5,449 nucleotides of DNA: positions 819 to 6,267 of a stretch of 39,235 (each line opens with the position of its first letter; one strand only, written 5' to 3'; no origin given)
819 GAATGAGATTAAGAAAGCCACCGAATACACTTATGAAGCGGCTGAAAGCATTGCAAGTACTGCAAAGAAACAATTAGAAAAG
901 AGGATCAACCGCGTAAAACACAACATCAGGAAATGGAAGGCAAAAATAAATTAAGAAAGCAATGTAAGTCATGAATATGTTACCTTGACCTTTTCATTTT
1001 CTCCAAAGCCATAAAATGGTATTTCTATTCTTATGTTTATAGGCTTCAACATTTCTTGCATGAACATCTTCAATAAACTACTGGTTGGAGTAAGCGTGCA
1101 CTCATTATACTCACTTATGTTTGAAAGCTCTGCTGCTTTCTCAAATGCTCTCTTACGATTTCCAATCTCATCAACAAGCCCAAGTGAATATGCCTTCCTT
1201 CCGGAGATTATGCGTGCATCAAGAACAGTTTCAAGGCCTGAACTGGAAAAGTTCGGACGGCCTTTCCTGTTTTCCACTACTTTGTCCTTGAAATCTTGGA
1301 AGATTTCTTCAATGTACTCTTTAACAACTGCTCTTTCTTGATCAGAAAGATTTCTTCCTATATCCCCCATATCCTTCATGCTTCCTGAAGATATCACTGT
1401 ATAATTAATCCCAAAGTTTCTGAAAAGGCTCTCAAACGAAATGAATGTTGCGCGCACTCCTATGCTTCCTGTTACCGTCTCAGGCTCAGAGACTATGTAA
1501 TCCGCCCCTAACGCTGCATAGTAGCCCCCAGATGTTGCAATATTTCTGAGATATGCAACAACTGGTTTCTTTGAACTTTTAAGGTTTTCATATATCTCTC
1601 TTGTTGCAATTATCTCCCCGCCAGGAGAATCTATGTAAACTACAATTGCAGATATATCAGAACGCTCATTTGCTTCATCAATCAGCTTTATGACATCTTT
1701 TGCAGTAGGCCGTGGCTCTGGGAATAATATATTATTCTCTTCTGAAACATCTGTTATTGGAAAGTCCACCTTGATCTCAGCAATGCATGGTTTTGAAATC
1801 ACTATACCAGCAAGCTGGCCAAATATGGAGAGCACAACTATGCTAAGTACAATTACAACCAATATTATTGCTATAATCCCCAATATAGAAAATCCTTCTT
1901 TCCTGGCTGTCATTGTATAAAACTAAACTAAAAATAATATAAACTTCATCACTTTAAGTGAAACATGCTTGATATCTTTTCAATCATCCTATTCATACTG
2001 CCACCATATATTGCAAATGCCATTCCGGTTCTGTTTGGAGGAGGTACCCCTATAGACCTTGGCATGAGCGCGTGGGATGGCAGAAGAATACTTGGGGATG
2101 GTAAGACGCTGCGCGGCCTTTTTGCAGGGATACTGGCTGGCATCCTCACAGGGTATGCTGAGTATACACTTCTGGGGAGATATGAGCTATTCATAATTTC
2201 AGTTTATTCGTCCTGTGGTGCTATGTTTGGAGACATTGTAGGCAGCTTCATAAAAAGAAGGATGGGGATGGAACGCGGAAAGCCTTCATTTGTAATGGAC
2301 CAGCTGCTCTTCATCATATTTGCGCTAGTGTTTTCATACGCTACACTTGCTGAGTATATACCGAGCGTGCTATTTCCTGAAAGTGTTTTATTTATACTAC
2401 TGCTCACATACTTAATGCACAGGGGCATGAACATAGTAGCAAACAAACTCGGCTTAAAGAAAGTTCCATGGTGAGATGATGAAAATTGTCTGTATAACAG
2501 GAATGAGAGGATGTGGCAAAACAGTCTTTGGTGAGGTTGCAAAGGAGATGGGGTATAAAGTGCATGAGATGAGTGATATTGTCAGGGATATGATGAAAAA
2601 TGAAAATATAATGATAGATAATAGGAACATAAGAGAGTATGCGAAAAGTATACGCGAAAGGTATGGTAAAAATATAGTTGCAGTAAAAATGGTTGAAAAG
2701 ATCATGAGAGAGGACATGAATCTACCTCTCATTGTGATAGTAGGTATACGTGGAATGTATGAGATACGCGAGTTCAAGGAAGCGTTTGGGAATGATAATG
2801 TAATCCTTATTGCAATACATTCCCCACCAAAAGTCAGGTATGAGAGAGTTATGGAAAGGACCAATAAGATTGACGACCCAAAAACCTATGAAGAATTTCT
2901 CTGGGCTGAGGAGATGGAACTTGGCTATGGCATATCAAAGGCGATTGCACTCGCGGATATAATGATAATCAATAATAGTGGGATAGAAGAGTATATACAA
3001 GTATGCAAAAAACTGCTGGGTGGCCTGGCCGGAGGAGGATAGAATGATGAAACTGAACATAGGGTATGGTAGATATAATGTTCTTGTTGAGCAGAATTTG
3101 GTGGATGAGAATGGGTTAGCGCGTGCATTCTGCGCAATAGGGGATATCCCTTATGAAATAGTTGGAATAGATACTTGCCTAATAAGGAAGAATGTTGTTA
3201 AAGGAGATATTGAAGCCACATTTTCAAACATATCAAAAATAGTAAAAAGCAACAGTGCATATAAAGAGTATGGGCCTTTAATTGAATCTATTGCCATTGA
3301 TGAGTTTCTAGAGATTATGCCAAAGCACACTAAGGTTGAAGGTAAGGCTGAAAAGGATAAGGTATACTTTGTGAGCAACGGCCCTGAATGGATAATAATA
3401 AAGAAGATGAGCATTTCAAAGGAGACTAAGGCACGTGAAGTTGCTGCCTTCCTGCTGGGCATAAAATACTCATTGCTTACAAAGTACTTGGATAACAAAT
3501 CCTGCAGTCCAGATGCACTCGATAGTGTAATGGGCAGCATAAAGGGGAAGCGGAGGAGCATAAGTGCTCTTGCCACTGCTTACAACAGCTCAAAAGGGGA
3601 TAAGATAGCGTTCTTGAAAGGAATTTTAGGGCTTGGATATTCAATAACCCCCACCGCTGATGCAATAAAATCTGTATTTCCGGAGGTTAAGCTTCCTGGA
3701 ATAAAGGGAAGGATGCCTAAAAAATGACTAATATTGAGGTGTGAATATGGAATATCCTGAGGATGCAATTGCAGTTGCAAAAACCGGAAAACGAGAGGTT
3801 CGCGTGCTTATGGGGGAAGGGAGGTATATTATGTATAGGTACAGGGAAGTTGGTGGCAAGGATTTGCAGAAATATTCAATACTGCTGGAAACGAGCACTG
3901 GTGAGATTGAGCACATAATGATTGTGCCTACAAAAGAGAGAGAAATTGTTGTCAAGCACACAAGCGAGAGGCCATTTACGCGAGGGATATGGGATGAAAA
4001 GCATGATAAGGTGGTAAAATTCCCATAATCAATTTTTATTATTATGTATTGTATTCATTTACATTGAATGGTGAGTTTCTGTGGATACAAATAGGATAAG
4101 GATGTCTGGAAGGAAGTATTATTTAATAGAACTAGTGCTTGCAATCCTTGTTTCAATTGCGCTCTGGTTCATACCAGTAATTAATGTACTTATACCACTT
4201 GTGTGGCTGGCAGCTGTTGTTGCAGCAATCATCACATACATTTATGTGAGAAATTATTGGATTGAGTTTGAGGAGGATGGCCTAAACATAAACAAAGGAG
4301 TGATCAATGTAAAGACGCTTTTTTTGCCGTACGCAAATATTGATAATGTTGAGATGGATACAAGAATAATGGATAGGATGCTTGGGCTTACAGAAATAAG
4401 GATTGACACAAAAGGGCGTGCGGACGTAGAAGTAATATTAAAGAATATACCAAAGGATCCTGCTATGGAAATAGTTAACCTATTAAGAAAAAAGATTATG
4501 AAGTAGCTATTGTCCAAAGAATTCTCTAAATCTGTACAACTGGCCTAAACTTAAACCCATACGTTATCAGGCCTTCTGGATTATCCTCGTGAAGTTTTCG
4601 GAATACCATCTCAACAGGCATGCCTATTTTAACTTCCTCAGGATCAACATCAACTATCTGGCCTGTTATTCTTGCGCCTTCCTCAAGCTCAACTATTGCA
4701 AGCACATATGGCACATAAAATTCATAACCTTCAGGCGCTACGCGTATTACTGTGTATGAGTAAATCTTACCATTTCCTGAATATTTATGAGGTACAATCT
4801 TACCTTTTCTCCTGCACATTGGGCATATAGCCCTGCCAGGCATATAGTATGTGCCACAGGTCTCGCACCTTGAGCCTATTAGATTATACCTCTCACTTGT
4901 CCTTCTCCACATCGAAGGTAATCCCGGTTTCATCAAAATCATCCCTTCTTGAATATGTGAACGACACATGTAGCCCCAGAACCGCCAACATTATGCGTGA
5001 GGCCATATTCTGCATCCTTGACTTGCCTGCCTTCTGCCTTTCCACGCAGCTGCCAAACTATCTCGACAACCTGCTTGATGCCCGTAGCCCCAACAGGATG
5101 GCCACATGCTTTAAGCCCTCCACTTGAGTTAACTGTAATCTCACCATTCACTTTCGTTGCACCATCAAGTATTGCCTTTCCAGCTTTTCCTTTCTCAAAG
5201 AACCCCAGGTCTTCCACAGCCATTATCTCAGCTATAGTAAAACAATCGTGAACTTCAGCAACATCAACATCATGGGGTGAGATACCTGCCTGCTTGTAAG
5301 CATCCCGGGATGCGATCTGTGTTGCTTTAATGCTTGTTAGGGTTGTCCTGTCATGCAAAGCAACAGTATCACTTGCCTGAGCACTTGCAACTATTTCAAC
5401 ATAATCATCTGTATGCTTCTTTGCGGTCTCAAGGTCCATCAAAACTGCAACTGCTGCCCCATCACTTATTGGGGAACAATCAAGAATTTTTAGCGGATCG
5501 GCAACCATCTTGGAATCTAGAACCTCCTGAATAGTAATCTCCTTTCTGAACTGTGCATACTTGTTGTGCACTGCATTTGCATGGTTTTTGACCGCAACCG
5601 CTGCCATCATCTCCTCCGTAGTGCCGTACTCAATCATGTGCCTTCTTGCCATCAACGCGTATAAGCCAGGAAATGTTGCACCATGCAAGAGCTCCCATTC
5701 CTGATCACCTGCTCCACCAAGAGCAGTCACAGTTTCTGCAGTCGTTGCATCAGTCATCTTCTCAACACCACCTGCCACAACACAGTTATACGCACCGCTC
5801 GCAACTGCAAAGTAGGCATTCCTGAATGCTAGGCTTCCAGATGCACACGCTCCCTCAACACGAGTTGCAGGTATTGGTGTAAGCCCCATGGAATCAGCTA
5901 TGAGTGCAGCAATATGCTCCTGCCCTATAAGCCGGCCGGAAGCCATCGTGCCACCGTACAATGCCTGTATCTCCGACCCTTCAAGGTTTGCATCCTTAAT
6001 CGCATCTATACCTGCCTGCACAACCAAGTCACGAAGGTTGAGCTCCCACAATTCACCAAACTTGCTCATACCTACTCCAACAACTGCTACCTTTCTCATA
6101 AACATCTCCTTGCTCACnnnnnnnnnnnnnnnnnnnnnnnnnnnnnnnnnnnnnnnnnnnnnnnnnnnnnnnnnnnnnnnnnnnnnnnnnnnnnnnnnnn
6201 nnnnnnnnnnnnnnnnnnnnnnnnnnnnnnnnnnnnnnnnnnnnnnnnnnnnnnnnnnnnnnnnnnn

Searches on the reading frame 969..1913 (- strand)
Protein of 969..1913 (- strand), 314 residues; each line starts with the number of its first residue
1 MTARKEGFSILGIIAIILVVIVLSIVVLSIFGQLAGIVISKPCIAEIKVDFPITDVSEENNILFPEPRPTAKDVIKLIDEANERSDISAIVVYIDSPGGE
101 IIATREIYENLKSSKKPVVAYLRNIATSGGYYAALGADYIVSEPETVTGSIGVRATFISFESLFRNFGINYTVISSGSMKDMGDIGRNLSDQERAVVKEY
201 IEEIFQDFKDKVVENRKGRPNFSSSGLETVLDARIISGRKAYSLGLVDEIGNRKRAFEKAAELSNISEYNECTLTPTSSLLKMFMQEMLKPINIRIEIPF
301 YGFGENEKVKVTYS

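Call 35: search_protein_families(library=pfam, proteins=[window:969-1913:-], max_evalue=0.0001)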
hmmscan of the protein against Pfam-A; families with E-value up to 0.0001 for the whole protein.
window:969-1913:- (314 aa): 4 families
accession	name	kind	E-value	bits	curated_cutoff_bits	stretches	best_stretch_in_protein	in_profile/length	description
PF01343.23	Peptidase_S49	-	2.6e-39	135.1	24.9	1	111-266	2-153/154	Peptidase family S49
PF25145.1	NfeD1b_N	-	3.3e-11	43.6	40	1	78-153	23-97/189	NfeD1b, N-terminal domain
PF00574.28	CLP_protease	-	2.2e-07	31.4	20.2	1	70-138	29-97/182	Clp protease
PF01972.22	SDH_protease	-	8.8e-06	25.4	31.3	1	89-211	93-208/286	ClpP-like SDH-type serine proteinase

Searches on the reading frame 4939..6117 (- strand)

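Call 35: search_protein_families(library=pfam, proteins=[window:4939-6117:-], max_evalue=0.0001)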
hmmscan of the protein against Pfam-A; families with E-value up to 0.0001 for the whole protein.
window:4939-6117:- (392 aa): 4 families
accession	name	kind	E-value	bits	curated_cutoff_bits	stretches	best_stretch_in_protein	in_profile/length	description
PF22691.2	Thiolase_C_1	-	6.6e-47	159.3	28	1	246-390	1-143/144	Thiolase C-terminal domain-like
PF00108.29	Thiolase_N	-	9.3e-31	107.6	26.4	1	10-228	1-258/260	Thiolase, N-terminal domain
PF02803.24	Thiolase_C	-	3.4e-11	43.3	27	1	265-362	23-102/123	Thiolase, C-terminal domain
PF00109.32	ketoacyl-synt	-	3.8e-05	23.8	20.8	1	62-133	148-216/252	Beta-ketoacyl synthase, N-terminal domain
